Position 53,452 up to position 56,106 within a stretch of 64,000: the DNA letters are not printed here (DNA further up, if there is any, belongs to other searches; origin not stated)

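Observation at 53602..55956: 784-aa lipoprotein with exactly three CXXCH motifs and few other cysteines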

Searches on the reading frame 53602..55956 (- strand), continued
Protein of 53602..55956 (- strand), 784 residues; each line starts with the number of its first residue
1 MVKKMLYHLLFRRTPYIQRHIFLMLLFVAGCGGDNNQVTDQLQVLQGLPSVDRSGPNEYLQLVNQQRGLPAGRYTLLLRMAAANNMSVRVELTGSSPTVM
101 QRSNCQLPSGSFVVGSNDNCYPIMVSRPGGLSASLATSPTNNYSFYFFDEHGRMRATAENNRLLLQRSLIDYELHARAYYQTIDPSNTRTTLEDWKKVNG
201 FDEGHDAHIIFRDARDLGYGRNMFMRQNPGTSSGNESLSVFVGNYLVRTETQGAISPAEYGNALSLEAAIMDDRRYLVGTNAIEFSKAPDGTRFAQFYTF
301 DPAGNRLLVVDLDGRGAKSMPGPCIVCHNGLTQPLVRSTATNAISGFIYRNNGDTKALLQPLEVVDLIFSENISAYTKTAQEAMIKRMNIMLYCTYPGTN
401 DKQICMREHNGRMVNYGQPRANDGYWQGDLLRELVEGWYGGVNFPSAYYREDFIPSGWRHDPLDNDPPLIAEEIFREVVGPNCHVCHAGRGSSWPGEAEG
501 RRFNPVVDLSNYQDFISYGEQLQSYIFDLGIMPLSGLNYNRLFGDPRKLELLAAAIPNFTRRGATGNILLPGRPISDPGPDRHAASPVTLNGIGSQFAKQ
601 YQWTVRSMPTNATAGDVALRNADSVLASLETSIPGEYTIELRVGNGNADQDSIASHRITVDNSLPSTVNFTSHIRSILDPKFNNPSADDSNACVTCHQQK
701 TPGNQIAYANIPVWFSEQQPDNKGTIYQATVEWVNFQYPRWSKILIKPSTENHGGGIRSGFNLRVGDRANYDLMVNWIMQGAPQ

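Call 50: search_protein_families(library=ncbifam, proteins=[L002:6058-9093:+, L003:4851-9122:+, L047:3930-8996:+], max_evalue=0.1)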
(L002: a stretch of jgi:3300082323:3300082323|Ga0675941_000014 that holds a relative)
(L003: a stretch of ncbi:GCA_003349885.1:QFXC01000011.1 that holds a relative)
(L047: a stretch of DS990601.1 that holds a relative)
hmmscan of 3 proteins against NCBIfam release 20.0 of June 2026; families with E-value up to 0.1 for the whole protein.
L002:6058-9093:+ (1011 aa): 4 families
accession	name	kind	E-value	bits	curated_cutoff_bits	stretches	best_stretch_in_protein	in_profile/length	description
NF047638.1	throspo3_MtsC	equivalog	4.7e-12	45.5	350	1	585-647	187-249/428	cell-cell cohesion MYXO-CTERM protein MtsC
NF012211.1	tand_rpt_95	domain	8.5e-12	44.9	90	3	411-497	14-97/98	tandem-95 repeat protein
NF041766.1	choice_anch_U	domain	1.6e-10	41.7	32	2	922-954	60-92/92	choice-of-anchor U domain-containing protein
NF045500.1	Omp28_seleno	equivalog_domain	9.3e-07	28.5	200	1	582-628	261-309/377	Omp28-related selenoprotein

L003:4851-9122:+ (1423 aa): 10 families
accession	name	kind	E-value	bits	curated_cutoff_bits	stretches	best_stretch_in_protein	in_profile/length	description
NF012211.1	tand_rpt_95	domain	3.3e-77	254.6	90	7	335-423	10-97/98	tandem-95 repeat protein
TIGR01965.1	VCBS_repeat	domain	1.9e-28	98.5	15.5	5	227-318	5-93/99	VCBS domain-containing protein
NF038112.1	myxo_dep_M36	subfamily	9.1e-17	59.5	1500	2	361-721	1232-1572/1604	myxosortase-dependent M36 family metallopeptidase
NF041895.1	choice_anch_V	domain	2e-16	60.4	42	1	51-176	17-137/150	choice-of-anchor V domain-containing protein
NF045619.1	adhes_GNV_Cterm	subfamily_domain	4.4e-12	45.9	180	4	366-442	154-236/458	BapA/Bap/LapF family large adhesin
NF047638.1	throspo3_MtsC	equivalog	5.5e-11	42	350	1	1013-1058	194-239/428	cell-cell cohesion MYXO-CTERM protein MtsC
NF045500.1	Omp28_seleno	equivalog_domain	1.5e-08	34.4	200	1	978-1049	239-309/377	Omp28-related selenoprotein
NF041766.1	choice_anch_U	domain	1.8e-07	31.9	32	1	1343-1374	61-92/92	choice-of-anchor U domain-containing protein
NF053773.1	BSAP5i_fam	equivalog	4.4e-06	26.8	150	0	868-899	62-93/135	BSAP-5i family immunity protein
NF010995.0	PRK14420.1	equivalog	0.00079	19.9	110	0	873-913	39-79/91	acylphosphatase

L047:3930-8996:+ (1688 aa): 8 families
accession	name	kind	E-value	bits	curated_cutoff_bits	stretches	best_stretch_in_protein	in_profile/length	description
NF012211.1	tand_rpt_95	domain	1.8e-44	149.7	90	4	776-869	2-95/98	tandem-95 repeat protein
NF041895.1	choice_anch_V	domain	1.3e-30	106.4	42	1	26-158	2-138/150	choice-of-anchor V domain-containing protein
NF041894.1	MXAN_6652_fam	equivalog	2.4e-24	86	200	1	26-185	6-163/203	MXAN_6652 family MXYO-CTERM-anchored protein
NF041766.1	choice_anch_U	domain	6.4e-10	39.7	32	1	1600-1635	57-92/92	choice-of-anchor U domain-containing protein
NF047638.1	throspo3_MtsC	equivalog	1.5e-09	37.3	350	1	1054-1126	191-261/428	cell-cell cohesion MYXO-CTERM protein MtsC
TIGR01965.1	VCBS_repeat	domain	1.2e-06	28.6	15.5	0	836-880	58-98/99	VCBS domain-containing protein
NF045500.1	Omp28_seleno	equivalog_domain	0.00022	20.7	200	1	1032-1097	249-313/377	Omp28-related selenoprotein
NF042425.1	Amuc_1099_fam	equivalog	0.00056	19.6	50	1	1084-1146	91-154/321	Amuc_1099 family pilus-like system protein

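Call 51: search_protein_families(library=pfam, proteins=[L002:6058-6657:+, L003:4851-5450:+, L047:3930-4529:+, L035:1922-2521:+, L075:3921-4520:+, L078:4518-5117:+, L060:4900-5499:+], max_evalue=0.1)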
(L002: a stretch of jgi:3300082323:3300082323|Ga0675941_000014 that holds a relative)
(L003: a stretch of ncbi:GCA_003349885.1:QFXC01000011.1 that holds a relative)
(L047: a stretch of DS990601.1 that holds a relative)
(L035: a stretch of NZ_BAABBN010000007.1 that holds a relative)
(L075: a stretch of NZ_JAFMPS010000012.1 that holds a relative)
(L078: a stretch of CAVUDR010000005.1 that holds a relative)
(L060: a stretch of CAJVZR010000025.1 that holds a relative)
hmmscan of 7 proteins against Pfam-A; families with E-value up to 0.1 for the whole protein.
L002:6058-6657:+ (200 aa): 1 family
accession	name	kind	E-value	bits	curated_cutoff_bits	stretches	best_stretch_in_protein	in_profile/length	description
PF12594.13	DUF3764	-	0.028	15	24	0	8-53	29-78/89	Protein of unknown function (DUF3764)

L003:4851-5450:+ (200 aa): 0 families

L047:3930-4529:+ (200 aa): 1 family
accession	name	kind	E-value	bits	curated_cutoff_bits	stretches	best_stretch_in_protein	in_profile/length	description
PF19077.6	Big_13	-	0.021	15.8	27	1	116-148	49-81/102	Bacterial Ig-like domain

L035:1922-2521:+ (200 aa): 3 families
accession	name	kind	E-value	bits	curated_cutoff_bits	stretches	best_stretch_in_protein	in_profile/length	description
PF16656.11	Pur_ac_phosph_N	-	0.0024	18.9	30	1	144-197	25-79/93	Purple acid Phosphatase, N-terminal domain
PF13442.11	Cytochrome_CBB3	-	0.015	16.1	27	1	39-107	11-68/68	Cytochrome C oxidase, cbb3-type, subunit III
PF06934.16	CTI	-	0.016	14.3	25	1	93-137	93-137/692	Fatty acid cis/trans isomerase (CTI)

L075:3921-4520:+ (200 aa): 1 family
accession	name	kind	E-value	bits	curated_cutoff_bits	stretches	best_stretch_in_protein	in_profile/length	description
PF22349.1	Fervidolysin_SD2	-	0.047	14.3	26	0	83-124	28-66/113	Fervidolysin, second beta-sandwich domain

L078:4518-5117:+ (200 aa): 1 family
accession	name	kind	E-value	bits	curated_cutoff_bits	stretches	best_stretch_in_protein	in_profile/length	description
PF13442.11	Cytochrome_CBB3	-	0.0034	18.1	27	1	53-78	3-28/68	Cytochrome C oxidase, cbb3-type, subunit III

L060:4900-5499:+ (200 aa): 1 family
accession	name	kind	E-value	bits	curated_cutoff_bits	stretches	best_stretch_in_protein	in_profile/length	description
PF13442.11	Cytochrome_CBB3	-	0.013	16.3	27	1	51-125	12-67/68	Cytochrome C oxidase, cbb3-type, subunit III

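Call 61: search_protein_families(library=pfam, proteins=[L020:8920-9768:+, L020:8233-8766:+, L020:12516-13370:-, L020:13467-14411:-, L020:14411-15103:-, L016:8630-9637:+, L016:7951-8721:+, L016:12496-13371:-, L016:13533-14531:-, L016:14479-15165:-], max_evalue=0.001)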
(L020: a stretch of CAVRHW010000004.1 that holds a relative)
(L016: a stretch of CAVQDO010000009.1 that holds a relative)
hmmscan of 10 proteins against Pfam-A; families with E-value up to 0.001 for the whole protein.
L020:8920-9768:+ (282 aa): 7 families
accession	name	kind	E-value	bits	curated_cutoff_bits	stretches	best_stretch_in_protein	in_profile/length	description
PF08241.18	Methyltransf_11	-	1.6e-26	93.2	21.2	1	54-150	1-95/95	Methyltransferase domain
PF13649.12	Methyltransf_25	-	6.9e-24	84.8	27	1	53-146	1-97/97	Methyltransferase domain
PF08242.18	Methyltransf_12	-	1.4e-18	67.9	30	1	54-148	1-98/98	Methyltransferase domain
PF13847.12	Methyltransf_31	-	1.7e-18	67.1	27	1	52-170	6-127/145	Methyltransferase domain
PF13489.12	Methyltransf_23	-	2.6e-16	60.2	27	1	35-177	8-145/164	Methyltransferase domain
PF01209.24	Ubie_methyltran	-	1.7e-15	57.5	20.1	1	12-167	7-168/233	ubiE/COQ5 methyltransferase family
PF05148.21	Methyltransf_8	-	0.00027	21.3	27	1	101-149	109-155/219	Hypothetical methyltransferase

L020:8233-8766:+ (177 aa): 3 families
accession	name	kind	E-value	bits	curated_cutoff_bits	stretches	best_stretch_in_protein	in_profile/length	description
PF00561.26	Abhydrolase_1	-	2.8e-09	37.5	25.8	1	23-126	58-166/245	alpha/beta hydrolase fold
PF12697.13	Abhydrolase_6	-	2.5e-07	32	26.3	1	21-172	51-180/217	Alpha/beta hydrolase family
PF12146.15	Hydrolase_4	-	0.00079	19.2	27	1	30-173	72-207/239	Serine aminopeptidase, S33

L020:12516-13370:- (284 aa): 2 families
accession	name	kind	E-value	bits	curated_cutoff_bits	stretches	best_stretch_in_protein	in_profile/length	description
PF04542.20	Sigma70_r2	-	5.4e-18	65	24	1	56-125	1-70/71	Sigma-70 region 2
PF04545.22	Sigma70_r4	-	6.4e-16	58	24.1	1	230-279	2-49/50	Sigma-70, region 4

L020:13467-14411:- (314 aa): 2 families
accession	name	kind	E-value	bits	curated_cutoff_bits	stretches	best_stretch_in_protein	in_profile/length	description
PF02687.27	FtsX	-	9.7e-15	55.1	25.5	1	189-306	2-114/120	FtsX-like permease C-terminal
PF18075.7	FtsX_ECD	-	5.7e-13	49.7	23.5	1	72-164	2-94/96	FtsX extracellular domain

L020:14411-15103:- (230 aa): 5 families
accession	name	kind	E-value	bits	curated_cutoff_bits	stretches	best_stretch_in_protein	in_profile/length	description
PF00005.33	ABC_tran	-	1.3e-35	123.4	25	1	22-169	1-136/137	ABC transporter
PF13304.12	AAA_21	-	2.8e-08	34.6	27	0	158-205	254-304/304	AAA domain, putative AbiEii toxin, Type IV TA system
PF13191.12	AAA_16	-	0.00033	21.6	32.6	1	28-80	18-66/167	AAA ATPase domain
PF13555.12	AAA_29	-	0.00038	20.6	27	1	30-49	20-39/61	P-loop containing region of AAA domain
PF03193.22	RsgA_GTPase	-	0.0009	19.5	30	0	24-53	99-127/174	RsgA GTPase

L016:8630-9637:+ (335 aa): 9 families
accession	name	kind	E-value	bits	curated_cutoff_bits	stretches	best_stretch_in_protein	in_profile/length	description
PF08241.18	Methyltransf_11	-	6e-25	88.1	21.2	1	97-193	1-95/95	Methyltransferase domain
PF13649.12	Methyltransf_25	-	4e-21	76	27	1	96-189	1-97/97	Methyltransferase domain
PF13847.12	Methyltransf_31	-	6.4e-17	62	27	1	96-207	7-128/145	Methyltransferase domain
PF08242.18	Methyltransf_12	-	2.8e-16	60.5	30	1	97-191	1-98/98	Methyltransferase domain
PF01209.24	Ubie_methyltran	-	7e-15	55.4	20.1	1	49-205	1-163/233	ubiE/COQ5 methyltransferase family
PF13489.12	Methyltransf_23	-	1.7e-12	47.8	27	1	79-230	9-154/164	Methyltransferase domain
PF03141.22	Methyltransf_29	-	3.4e-07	29.6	23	1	89-196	114-220/506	Putative S-adenosyl-L-methionine-dependent methyltransferase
PF05148.21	Methyltransf_8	-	1.1e-06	29.1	27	1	142-192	106-155/219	Hypothetical methyltransferase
PF01728.25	FtsJ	-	2.2e-05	24.9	24.1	1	82-206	12-150/181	FtsJ-like methyltransferase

L016:7951-8721:+ (256 aa): 3 families
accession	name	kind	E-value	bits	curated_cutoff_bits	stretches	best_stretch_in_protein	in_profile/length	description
PF12697.13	Abhydrolase_6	-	1.9e-22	81.5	26.3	1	8-239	2-216/217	Alpha/beta hydrolase family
PF00561.26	Abhydrolase_1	-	1.1e-16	61.7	25.8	1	8-233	4-244/245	alpha/beta hydrolase fold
PF12146.15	Hydrolase_4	-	2.7e-14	53.5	27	1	6-229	6-234/239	Serine aminopeptidase, S33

L016:12496-13371:- (291 aa): 3 families
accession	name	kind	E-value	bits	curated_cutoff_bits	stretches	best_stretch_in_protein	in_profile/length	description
PF04542.20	Sigma70_r2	-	1.5e-17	63.6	24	1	61-130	1-70/71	Sigma-70 region 2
PF04545.22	Sigma70_r4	-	6.1e-17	61.3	24.1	1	237-286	2-49/50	Sigma-70, region 4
PF00140.25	Sigma70_r1_2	-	1.2e-07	32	22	1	24-52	3-31/34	Sigma-70 factor, region 1.2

L016:13533-14531:- (332 aa): 2 families
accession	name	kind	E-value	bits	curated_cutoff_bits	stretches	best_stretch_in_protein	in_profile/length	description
PF18075.7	FtsX_ECD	-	3.5e-14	53.6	23.5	1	90-182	2-94/96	FtsX extracellular domain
PF02687.27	FtsX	-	1.9e-13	51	25.5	1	207-327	2-117/120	FtsX-like permease C-terminal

L016:14479-15165:- (228 aa): 4 families
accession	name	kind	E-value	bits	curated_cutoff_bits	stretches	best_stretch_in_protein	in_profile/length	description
PF00005.33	ABC_tran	-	6e-36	124.5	25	1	18-165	1-136/137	ABC transporter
PF13304.12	AAA_21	-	2.1e-07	31.7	27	0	31-67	2-38/304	AAA domain, putative AbiEii toxin, Type IV TA system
PF13191.12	AAA_16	-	0.0001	23.3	32.6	1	25-84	19-73/167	AAA ATPase domain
PF13555.12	AAA_29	-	0.00047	20.3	27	1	26-45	20-39/61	P-loop containing region of AAA domain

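Call 76: search_protein_families(library=ncbifam, proteins=[P0006], max_evalue=0.01)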
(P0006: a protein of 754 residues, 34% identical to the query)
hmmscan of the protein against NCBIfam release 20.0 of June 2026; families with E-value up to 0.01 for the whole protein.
P0006 (754 aa): 1 family
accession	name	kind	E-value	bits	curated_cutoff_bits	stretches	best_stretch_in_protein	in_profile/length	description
NF001311.0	PRK00258.1-3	equivalog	0.0022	17.2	235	0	307-416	116-203/279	shikimate dehydrogenase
